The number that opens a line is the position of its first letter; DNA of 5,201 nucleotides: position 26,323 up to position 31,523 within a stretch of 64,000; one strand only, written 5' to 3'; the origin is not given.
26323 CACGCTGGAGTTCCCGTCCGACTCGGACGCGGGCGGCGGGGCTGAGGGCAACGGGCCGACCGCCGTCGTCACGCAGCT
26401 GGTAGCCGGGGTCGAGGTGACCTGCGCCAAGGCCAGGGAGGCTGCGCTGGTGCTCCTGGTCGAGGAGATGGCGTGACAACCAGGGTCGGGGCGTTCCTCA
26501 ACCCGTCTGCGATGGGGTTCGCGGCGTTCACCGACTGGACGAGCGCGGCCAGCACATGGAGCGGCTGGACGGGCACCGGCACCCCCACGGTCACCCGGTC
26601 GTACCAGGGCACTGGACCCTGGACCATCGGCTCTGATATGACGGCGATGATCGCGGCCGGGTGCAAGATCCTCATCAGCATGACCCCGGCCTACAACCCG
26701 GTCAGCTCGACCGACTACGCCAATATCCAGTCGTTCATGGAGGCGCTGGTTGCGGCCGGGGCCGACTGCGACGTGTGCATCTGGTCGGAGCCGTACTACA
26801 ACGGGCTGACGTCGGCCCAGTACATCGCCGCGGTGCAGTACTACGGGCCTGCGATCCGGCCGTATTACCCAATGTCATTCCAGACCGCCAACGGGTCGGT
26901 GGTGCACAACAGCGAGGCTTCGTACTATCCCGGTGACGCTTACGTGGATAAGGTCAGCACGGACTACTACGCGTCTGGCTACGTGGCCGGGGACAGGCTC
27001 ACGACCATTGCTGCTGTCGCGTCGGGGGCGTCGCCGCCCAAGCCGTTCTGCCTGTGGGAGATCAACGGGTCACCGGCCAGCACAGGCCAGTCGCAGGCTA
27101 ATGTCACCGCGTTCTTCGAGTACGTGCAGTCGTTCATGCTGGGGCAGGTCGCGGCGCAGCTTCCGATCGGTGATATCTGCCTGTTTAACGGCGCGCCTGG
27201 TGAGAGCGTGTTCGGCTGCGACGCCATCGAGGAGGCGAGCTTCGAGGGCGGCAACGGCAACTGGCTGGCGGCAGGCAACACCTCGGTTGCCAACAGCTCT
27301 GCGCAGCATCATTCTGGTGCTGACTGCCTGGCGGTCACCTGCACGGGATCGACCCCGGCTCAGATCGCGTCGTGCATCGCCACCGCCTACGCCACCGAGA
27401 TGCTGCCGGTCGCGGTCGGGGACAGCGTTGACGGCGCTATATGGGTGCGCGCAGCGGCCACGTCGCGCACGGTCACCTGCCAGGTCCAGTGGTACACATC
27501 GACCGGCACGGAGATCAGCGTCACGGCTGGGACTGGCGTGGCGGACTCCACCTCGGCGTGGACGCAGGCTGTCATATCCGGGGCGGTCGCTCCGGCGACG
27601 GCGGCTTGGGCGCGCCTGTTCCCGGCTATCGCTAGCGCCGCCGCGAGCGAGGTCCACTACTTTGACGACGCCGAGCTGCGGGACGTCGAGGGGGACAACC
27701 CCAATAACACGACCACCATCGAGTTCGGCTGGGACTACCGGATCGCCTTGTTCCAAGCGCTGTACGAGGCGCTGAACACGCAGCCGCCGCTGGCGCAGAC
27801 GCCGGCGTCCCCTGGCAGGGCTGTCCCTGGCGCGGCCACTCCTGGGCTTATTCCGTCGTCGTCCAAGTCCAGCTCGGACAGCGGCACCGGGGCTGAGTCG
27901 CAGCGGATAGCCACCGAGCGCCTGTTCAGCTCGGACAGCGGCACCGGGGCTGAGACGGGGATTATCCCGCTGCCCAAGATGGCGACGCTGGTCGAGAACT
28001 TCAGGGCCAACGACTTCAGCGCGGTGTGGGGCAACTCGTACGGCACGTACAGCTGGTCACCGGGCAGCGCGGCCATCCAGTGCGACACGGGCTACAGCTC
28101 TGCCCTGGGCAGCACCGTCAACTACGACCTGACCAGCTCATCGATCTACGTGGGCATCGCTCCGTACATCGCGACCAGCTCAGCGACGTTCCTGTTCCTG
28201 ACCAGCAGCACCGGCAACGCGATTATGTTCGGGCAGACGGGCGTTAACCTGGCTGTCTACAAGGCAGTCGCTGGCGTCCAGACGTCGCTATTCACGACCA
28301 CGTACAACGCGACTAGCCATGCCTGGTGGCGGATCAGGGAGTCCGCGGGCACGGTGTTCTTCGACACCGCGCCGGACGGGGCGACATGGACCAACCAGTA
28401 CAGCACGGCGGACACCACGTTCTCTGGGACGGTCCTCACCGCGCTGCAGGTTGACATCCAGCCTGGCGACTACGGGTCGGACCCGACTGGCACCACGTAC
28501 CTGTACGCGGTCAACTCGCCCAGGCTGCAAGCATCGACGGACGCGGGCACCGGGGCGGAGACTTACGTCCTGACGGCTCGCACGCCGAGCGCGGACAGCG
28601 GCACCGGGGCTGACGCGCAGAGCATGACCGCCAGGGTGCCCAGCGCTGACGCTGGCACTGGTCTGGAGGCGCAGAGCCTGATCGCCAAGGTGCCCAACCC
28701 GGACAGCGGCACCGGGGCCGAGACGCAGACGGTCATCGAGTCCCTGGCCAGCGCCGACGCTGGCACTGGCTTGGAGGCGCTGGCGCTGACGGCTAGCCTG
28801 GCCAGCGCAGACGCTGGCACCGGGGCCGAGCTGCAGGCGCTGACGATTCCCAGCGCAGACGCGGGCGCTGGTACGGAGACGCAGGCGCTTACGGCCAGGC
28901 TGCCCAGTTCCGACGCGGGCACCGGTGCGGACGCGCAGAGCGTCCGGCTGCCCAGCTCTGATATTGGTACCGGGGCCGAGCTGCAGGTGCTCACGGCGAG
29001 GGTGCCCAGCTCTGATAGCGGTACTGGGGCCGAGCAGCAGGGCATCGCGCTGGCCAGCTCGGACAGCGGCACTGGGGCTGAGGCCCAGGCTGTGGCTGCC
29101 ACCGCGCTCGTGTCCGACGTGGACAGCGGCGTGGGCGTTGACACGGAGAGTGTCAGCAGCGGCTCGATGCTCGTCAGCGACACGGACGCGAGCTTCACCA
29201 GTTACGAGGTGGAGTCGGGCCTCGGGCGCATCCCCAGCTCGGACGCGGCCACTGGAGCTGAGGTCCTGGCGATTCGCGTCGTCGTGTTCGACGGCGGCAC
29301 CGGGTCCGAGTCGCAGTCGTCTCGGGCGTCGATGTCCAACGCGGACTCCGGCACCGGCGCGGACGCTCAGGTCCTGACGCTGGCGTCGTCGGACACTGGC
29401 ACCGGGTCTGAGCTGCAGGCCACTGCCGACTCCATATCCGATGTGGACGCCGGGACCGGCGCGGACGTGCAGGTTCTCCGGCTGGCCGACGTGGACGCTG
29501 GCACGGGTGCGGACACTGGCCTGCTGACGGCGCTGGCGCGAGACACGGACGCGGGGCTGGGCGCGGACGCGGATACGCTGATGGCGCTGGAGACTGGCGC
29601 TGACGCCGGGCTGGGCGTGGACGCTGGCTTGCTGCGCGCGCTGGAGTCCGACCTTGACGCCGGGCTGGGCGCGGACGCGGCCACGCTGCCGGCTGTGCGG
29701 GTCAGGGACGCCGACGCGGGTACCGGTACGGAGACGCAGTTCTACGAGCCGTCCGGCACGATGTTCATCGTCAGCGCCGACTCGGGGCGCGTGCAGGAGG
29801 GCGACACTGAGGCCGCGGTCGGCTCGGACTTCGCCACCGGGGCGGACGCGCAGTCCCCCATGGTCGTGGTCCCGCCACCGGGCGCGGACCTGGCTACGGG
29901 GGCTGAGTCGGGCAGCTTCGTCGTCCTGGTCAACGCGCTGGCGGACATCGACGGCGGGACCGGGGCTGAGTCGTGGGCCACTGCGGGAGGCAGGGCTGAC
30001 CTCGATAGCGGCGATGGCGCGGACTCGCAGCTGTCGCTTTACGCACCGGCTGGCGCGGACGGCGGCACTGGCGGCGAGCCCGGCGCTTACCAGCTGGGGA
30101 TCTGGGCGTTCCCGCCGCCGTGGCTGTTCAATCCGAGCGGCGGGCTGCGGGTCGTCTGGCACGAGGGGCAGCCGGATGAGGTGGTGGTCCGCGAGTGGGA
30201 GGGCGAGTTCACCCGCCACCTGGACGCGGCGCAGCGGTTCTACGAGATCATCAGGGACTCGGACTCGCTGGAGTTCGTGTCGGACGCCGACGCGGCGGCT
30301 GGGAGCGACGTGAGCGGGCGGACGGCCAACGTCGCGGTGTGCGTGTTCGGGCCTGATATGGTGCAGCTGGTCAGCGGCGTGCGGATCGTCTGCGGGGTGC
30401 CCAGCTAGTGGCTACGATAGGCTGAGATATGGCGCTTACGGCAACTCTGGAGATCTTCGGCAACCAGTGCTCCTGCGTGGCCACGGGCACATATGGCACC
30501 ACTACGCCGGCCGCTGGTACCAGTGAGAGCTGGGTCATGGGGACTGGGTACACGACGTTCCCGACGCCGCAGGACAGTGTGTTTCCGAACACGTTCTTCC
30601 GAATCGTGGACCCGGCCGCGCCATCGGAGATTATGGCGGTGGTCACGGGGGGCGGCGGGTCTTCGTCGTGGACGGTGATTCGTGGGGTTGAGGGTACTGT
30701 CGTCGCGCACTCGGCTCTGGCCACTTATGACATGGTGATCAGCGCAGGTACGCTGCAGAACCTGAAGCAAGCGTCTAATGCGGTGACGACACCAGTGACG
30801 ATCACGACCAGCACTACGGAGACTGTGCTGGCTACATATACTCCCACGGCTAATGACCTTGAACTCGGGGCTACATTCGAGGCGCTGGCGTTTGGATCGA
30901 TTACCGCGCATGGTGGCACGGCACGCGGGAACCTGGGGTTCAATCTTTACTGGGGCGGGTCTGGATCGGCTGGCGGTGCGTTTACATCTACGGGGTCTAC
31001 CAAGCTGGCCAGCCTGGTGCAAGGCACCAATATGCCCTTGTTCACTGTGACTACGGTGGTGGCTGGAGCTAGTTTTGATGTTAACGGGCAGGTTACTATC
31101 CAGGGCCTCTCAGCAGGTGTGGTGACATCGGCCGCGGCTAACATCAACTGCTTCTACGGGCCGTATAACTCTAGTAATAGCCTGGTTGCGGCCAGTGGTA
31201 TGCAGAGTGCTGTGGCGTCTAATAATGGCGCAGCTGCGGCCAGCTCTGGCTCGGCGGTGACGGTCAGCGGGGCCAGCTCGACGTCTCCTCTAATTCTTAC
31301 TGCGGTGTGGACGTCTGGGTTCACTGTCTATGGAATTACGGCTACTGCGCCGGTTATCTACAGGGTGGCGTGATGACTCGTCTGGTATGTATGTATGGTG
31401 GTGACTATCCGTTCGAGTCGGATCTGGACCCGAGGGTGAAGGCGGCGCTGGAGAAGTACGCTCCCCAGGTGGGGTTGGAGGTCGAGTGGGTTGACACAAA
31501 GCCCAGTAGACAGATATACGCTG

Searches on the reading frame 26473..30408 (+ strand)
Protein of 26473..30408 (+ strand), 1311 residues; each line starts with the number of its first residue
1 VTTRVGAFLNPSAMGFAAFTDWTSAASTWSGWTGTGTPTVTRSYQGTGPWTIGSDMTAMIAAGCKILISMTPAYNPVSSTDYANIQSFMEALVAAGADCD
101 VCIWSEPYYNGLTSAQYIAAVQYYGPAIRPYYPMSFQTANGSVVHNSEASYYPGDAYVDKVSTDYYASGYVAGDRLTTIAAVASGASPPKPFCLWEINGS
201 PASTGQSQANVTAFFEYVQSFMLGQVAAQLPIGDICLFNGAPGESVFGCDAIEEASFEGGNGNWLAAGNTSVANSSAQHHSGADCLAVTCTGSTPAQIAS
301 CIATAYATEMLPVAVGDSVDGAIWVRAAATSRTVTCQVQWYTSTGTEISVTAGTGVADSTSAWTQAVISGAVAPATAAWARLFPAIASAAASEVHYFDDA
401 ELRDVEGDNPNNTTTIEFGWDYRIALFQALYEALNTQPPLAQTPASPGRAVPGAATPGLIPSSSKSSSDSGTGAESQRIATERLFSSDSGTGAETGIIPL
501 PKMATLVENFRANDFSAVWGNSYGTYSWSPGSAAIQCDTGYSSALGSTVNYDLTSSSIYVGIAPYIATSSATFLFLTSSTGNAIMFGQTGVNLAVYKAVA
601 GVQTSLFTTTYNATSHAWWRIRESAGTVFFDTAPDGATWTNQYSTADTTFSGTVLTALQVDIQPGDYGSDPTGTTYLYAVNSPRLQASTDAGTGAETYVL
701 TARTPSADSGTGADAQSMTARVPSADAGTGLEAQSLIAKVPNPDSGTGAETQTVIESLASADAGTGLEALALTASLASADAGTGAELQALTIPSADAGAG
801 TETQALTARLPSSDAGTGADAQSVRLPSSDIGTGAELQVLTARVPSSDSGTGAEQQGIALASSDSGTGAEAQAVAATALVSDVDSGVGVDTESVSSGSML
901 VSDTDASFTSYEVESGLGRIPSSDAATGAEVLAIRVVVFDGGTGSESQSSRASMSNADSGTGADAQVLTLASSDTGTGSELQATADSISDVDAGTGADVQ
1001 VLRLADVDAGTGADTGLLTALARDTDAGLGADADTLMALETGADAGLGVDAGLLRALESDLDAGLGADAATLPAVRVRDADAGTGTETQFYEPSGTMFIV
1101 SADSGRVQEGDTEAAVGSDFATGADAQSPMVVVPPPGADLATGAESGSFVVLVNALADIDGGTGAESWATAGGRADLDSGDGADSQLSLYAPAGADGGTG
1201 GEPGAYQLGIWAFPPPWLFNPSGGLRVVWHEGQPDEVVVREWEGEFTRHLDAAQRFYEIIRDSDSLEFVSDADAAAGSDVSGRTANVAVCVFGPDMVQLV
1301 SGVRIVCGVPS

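Call 12: search_protein_families(library=phrogs, proteins=[window:26473-30408:+], max_evalue=0.001)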
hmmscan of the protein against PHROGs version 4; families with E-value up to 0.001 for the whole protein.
window:26473-30408:+ (1311 aa): 0 families

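Call 13: search_protein_families(library=pfam, proteins=[window:26473-30408:+], max_evalue=0.01)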
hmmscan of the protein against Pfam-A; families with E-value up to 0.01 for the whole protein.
window:26473-30408:+ (1311 aa): 0 families

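Call 25: search_protein_families(library=ncbifam, proteins=[window:26473-30408:+], max_evalue=1)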
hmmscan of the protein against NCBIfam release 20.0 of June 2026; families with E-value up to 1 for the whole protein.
window:26473-30408:+ (1311 aa): 2 families
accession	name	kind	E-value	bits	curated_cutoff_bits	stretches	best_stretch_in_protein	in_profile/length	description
NF012181.0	MSCRAMM_SdrD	exception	0.013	12.8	2500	1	875-1015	1138-1282/1379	MSCRAMM family adhesin SdrD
NF033675.1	NTTRR-F1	subfamily_domain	0.22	11.6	70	1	290-402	32-152/155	NTTRR-F1 domain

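Call 80: find_related_loci(query=window:26473-30408:+, collection=viral_contigs, flank=10000)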
Query window:26473-30408:+ (1311 aa) in viral_contigs; peptide patterns used: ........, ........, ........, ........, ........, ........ (x = any residue, [..] = any of these).
7 stretches matched a pattern; 1 encode a relative of the query (tblastn E <= 1e-3); 1 distinct loci.
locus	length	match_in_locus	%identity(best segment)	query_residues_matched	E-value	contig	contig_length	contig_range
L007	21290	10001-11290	56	5-439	1e-134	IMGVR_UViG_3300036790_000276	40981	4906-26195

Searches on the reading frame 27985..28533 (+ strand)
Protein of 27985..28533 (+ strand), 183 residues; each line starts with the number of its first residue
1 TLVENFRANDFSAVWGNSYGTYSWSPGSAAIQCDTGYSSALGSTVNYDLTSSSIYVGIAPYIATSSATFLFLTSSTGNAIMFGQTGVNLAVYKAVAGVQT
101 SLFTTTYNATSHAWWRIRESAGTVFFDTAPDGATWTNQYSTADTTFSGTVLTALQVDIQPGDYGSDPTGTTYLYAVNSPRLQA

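Call 101: search_solved_structures(query=window:27985-28533:+, max_evalue=1)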
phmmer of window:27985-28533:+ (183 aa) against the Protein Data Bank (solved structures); distinct sequences matched with E-value up to 1: 0.

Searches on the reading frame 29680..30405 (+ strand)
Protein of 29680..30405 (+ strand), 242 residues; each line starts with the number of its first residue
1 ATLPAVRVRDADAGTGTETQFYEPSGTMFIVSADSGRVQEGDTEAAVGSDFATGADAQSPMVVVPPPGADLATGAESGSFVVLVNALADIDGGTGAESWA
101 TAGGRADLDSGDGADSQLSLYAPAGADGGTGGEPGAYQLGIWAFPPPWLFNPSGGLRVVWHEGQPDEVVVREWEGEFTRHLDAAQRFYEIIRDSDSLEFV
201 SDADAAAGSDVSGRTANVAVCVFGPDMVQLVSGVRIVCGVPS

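Call 42: search_dna_similar(query=window:29680-30405:+, collection=phages, mode=protein, max_rows=25, max_evalue=0.01)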
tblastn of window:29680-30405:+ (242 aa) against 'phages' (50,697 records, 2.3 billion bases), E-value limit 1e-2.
No match.

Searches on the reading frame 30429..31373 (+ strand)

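Call 12: search_protein_families(library=phrogs, proteins=[window:30429-31373:+], max_evalue=0.001)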
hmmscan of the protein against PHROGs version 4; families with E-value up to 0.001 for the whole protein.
window:30429-31373:+ (314 aa): 0 families

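Call 13: search_protein_families(library=pfam, proteins=[window:30429-31373:+], max_evalue=0.01)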
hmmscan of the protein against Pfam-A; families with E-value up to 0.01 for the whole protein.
window:30429-31373:+ (314 aa): 0 families

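Call 25: search_protein_families(library=ncbifam, proteins=[window:30429-31373:+], max_evalue=1)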
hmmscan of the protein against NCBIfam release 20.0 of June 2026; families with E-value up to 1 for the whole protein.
window:30429-31373:+ (314 aa): 1 family
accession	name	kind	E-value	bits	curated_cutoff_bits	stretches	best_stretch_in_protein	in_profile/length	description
NF040661.1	Osc7112_2153fam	equivalog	0.025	15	50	1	106-137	14-45/75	Osc7112_2153 family protein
